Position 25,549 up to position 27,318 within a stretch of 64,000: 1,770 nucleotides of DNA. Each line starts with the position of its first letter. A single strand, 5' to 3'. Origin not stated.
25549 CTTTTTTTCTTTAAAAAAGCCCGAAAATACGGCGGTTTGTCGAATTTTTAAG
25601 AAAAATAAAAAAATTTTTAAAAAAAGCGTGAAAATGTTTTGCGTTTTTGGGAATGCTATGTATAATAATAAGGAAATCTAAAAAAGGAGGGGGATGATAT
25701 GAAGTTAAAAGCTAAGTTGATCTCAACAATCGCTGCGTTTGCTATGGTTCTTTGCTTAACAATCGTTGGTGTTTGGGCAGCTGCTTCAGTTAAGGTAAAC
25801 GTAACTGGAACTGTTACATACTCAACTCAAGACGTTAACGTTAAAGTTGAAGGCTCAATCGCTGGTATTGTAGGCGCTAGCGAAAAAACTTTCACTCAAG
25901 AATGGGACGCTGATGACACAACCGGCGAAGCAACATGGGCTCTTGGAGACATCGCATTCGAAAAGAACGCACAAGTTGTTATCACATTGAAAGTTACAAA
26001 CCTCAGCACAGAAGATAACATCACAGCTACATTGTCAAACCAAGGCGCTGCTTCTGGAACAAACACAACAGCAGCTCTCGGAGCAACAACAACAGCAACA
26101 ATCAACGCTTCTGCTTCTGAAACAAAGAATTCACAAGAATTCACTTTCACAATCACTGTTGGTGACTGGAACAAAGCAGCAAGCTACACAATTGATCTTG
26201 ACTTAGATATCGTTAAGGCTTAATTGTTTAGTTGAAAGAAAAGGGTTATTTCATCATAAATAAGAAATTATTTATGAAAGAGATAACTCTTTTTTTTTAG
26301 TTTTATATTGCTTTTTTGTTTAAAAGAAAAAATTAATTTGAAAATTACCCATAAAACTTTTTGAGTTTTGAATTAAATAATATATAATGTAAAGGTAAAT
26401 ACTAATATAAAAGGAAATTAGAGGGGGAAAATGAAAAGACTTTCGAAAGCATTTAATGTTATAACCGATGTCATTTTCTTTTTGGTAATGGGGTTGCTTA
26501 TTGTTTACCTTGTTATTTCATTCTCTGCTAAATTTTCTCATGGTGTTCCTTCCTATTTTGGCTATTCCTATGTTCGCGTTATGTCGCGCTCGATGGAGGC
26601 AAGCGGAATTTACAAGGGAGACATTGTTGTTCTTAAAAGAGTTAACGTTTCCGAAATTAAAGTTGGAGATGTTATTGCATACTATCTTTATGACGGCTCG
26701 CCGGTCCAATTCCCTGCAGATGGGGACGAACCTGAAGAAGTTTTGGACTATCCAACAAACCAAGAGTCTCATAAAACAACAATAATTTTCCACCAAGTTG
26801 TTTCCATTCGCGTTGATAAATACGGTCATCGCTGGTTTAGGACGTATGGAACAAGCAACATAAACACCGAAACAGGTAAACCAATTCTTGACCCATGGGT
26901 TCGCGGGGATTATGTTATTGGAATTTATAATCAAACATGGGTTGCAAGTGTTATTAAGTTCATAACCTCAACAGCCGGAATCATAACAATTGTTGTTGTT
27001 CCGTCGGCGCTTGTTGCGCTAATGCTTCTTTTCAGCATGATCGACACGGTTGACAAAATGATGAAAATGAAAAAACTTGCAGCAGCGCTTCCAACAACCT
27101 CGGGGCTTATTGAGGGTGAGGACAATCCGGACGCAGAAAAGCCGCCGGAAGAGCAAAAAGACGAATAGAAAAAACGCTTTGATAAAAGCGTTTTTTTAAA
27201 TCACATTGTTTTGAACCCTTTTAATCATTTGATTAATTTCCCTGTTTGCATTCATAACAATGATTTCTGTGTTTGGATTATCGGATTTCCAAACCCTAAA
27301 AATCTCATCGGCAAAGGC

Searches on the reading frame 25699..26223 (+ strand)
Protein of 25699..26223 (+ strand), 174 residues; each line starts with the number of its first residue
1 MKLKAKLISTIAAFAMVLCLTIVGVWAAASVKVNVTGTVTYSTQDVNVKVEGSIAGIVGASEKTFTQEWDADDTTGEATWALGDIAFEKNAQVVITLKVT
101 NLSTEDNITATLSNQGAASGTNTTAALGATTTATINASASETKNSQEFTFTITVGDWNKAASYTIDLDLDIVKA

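Call 3: search_protein_families(library=pfam, proteins=[window:25699-26223:+], max_evalue=1)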
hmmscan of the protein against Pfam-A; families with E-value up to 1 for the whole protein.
window:25699-26223:+ (174 aa): 2 families
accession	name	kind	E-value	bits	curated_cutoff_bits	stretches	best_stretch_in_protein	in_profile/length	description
PF13205.12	Big_5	-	0.016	16.4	23.6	1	99-171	16-87/105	Bacterial Ig-like domain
PF15635.11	Tox-GHH2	-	0.16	12.7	25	1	81-139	51-109/122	GHH signature containing HNH/Endo VII superfamily nuclease toxin 2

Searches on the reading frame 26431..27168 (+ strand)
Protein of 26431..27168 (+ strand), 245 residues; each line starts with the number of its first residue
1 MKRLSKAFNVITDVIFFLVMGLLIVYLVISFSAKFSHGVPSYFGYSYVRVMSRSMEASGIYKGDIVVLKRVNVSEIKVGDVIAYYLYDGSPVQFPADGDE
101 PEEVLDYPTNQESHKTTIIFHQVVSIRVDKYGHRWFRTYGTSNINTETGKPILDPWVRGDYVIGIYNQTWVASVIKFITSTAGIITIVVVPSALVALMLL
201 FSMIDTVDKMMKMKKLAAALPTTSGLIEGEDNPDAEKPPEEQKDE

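Call 3: search_protein_families(library=pfam, proteins=[window:26431-27168:+], max_evalue=1)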
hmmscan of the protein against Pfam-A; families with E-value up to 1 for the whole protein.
window:26431-27168:+ (245 aa): 1 family
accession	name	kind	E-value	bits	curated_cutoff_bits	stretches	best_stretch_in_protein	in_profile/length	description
PF22157.2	SupH-like_C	-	0.031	15.3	27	1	92-137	17-58/58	Sucrose hydrolase-like, C-terminal domain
